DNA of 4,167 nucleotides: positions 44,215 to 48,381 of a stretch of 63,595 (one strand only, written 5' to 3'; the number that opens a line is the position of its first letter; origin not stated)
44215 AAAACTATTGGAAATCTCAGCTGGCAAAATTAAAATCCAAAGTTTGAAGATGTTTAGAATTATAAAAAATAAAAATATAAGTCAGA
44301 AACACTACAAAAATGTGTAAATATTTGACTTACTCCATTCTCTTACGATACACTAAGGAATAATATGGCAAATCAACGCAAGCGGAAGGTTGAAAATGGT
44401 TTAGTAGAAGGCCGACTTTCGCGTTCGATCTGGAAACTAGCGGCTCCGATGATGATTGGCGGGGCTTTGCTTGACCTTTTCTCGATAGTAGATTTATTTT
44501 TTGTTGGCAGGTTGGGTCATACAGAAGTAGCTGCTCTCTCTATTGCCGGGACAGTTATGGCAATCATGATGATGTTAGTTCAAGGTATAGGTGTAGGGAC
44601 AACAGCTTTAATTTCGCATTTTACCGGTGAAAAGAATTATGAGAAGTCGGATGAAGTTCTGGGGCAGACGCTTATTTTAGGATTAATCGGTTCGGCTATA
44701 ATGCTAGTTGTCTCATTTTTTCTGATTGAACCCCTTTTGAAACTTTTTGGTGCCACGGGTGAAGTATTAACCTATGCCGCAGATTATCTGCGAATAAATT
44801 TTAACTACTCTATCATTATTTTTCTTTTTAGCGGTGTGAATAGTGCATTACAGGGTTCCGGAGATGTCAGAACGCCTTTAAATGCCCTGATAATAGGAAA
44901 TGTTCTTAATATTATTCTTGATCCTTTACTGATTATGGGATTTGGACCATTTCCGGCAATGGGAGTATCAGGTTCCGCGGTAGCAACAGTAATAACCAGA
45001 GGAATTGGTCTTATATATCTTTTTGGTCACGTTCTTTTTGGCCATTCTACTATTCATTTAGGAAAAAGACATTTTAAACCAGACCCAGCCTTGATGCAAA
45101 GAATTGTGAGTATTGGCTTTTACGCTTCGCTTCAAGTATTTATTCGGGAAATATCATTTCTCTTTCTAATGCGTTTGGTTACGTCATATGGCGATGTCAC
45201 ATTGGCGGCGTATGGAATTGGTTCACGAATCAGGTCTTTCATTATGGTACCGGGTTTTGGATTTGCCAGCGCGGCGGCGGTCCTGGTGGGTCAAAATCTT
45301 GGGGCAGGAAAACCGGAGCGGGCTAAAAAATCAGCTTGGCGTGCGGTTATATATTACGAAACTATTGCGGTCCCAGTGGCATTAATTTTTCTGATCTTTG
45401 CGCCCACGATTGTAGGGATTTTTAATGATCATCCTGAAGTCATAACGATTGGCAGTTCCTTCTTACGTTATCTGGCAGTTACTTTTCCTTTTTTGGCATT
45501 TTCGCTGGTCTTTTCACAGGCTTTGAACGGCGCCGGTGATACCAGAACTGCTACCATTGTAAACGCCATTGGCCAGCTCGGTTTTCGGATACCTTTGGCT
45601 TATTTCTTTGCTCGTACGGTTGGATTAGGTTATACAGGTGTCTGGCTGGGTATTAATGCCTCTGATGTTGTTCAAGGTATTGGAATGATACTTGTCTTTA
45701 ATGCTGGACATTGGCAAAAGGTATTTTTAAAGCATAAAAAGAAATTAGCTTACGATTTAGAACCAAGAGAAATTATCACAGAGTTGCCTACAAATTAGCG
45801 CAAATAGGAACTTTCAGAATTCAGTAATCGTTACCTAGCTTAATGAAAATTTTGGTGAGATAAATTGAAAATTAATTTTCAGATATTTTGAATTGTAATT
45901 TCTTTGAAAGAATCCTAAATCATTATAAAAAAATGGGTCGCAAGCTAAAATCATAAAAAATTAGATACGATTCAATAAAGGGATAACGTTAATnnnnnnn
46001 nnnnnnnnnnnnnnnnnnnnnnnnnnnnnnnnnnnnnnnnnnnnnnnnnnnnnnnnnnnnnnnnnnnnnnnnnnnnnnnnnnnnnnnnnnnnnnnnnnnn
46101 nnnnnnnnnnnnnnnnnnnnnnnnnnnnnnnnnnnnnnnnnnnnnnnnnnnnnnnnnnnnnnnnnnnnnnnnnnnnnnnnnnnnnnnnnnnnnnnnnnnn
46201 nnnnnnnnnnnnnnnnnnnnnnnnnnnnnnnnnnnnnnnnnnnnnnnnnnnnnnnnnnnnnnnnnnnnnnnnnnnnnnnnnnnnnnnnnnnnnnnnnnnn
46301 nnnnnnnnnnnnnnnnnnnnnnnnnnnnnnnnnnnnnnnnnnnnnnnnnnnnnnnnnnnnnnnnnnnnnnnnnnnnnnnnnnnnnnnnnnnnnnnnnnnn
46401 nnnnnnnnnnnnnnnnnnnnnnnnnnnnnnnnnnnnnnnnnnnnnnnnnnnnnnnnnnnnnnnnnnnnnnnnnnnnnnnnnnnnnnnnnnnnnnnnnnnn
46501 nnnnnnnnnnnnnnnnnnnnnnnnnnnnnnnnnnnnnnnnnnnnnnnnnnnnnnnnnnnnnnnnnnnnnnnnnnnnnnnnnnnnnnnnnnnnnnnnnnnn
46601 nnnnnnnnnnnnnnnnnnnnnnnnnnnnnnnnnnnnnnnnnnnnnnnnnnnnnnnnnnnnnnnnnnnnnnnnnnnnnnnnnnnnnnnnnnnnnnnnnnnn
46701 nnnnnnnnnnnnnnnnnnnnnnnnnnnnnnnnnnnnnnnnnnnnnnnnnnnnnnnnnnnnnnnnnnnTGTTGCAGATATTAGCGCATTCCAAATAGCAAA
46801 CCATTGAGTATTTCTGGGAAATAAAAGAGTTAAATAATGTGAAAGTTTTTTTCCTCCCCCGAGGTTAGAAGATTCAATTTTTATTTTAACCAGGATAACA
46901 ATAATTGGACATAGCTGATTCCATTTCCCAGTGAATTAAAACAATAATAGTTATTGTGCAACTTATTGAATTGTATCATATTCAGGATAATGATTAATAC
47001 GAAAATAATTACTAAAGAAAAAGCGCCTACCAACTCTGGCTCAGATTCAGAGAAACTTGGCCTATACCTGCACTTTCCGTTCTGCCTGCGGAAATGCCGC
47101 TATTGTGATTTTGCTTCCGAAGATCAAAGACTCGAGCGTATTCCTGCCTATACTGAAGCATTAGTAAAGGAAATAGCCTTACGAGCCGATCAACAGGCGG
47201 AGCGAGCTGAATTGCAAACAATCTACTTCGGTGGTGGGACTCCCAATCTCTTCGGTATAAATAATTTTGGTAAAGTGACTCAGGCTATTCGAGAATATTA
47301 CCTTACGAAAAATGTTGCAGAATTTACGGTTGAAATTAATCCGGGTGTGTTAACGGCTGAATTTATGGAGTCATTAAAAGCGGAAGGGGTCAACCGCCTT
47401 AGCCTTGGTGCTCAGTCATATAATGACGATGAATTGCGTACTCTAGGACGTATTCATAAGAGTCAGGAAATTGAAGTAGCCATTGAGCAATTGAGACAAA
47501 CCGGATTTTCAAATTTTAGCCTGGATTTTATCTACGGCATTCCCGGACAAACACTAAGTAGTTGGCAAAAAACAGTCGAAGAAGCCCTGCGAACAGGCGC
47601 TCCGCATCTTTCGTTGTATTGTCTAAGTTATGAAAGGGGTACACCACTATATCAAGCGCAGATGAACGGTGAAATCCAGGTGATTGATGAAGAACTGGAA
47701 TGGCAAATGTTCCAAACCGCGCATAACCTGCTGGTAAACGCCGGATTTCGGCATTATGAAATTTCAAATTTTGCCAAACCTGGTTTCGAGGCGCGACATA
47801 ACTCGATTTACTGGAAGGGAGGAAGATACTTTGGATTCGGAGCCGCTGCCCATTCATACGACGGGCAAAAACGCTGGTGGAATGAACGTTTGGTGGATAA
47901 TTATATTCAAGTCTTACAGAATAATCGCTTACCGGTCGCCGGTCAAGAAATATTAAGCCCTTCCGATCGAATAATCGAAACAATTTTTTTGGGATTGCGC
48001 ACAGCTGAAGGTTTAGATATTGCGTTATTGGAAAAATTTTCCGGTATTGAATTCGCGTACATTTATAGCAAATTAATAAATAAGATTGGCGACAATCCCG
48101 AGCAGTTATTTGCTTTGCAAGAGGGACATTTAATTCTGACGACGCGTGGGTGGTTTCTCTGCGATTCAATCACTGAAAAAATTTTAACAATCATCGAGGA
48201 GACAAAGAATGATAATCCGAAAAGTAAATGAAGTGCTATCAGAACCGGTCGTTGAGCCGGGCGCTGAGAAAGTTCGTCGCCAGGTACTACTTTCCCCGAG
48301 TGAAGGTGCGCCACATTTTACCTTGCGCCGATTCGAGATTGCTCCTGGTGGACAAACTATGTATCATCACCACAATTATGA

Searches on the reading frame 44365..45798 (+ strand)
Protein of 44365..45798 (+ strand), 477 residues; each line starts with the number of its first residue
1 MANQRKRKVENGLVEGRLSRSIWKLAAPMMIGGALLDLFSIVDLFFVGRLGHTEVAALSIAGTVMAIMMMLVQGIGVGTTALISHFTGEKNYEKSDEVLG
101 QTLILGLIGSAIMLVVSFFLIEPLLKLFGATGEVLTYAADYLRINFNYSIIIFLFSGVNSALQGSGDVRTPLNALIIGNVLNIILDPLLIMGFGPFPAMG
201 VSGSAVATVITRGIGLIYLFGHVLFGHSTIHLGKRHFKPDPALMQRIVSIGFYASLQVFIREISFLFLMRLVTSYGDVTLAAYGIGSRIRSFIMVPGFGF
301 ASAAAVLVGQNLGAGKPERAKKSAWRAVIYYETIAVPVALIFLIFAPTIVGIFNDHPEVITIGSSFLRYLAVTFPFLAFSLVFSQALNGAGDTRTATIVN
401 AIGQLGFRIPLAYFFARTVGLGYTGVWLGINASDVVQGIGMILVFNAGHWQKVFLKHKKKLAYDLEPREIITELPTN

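Call 78: search_protein_families(library=pfam, proteins=[window:44365-45798:+], max_evalue=0.001)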
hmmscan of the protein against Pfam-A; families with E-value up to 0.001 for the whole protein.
window:44365-45798:+ (477 aa): 1 family
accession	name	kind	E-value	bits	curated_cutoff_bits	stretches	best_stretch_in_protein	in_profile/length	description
PF01554.23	MatE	-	3e-70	235.5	24.9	2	256-414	4-161/161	MatE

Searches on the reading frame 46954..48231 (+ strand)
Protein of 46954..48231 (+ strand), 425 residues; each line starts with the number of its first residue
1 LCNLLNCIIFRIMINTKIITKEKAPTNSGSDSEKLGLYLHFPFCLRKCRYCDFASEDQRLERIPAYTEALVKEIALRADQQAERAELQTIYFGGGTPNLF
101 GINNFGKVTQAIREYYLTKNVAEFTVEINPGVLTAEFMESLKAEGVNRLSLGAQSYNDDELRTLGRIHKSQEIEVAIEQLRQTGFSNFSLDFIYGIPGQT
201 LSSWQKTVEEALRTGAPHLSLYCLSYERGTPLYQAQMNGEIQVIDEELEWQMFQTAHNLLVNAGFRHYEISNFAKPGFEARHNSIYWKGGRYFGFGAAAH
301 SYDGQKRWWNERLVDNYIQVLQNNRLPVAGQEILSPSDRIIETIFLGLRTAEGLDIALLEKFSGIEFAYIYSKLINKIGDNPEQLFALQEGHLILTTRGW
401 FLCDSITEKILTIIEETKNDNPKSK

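Call 78: search_protein_families(library=pfam, proteins=[window:46954-48231:+], max_evalue=0.001)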
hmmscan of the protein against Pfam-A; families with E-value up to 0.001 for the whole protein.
window:46954-48231:+ (425 aa): 3 families
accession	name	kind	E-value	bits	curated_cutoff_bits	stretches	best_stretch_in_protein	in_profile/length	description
PF04055.27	Radical_SAM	-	4.7e-27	95.6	29.5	1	39-210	2-165/166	Radical SAM superfamily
PF06969.22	HemN_C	-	5e-09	36.5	24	1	334-402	1-67/67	HemN C-terminal domain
PF13353.11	Fer4_12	-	0.00083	20.1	22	0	42-135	13-100/137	4Fe-4S single cluster domain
